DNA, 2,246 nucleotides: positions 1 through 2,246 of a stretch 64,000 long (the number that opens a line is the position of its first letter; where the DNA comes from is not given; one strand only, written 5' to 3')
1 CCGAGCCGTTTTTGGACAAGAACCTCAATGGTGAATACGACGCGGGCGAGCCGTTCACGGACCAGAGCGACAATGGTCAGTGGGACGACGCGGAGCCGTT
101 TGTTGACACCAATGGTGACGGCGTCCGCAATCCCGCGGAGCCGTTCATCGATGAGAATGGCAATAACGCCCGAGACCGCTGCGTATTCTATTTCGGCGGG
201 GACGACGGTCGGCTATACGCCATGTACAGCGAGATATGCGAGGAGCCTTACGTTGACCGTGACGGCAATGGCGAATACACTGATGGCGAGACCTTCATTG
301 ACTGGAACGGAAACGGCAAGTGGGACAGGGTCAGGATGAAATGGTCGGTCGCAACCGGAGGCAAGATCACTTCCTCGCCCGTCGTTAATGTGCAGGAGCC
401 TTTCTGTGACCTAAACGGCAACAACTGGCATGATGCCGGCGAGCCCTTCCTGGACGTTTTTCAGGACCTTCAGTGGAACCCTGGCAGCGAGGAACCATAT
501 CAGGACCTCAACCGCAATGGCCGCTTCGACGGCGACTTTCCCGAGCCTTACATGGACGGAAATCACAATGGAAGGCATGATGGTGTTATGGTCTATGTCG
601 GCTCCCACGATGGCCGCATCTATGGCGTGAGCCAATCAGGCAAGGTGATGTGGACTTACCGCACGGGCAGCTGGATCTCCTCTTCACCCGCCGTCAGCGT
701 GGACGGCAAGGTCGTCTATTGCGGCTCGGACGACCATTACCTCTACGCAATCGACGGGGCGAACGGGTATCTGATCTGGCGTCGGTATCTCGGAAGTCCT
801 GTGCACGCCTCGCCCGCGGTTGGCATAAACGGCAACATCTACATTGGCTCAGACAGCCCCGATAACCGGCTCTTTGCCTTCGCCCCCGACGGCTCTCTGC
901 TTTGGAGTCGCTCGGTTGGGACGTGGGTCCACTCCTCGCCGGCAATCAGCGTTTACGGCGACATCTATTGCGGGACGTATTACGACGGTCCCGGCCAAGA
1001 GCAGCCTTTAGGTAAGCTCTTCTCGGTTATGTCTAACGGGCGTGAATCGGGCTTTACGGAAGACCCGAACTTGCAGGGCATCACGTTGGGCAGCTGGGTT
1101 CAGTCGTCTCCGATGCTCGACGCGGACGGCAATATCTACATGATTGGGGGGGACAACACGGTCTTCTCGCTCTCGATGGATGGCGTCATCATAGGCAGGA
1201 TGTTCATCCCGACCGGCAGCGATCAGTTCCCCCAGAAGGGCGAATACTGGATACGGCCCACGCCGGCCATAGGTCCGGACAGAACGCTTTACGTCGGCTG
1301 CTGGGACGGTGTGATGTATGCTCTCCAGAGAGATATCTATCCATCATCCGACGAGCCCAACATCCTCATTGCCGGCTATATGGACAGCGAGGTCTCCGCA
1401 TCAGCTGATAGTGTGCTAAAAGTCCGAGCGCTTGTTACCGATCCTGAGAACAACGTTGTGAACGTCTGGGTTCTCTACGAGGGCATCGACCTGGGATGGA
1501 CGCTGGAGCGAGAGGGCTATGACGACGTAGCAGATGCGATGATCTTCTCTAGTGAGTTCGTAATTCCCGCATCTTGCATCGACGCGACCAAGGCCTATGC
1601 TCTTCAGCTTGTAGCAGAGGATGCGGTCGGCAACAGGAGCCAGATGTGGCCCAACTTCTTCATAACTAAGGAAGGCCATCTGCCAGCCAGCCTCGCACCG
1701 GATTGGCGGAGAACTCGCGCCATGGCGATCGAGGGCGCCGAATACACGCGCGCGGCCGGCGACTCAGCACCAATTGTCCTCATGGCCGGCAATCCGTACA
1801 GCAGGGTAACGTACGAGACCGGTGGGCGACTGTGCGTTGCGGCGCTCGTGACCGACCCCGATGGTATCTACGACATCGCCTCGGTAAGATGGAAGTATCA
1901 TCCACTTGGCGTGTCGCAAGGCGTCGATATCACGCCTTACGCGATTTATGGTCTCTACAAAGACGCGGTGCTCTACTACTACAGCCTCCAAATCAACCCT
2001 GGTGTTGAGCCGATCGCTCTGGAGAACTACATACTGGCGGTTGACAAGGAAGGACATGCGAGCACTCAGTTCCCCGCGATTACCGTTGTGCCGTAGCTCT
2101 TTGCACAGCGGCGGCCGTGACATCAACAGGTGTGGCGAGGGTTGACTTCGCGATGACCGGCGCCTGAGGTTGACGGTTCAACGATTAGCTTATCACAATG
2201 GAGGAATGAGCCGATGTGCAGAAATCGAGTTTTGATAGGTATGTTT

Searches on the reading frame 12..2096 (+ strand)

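Call 54: search_protein_families(library=pfam, proteins=[window:12-2096:+], max_evalue=0.001)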
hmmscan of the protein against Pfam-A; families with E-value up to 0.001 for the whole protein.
window:12-2096:+ (694 aa): 2 families
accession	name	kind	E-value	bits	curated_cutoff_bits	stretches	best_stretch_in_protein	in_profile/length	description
PF13570.13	Beta-prop_ACSF4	-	2e-26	93.6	133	1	190-320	60-190/329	Beta-alanine-activating enzyme, beta-propeller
PF13360.13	PQQ_2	-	2.6e-12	47.3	27.6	1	190-304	32-147/233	Outer membrane protein assembly factor BamB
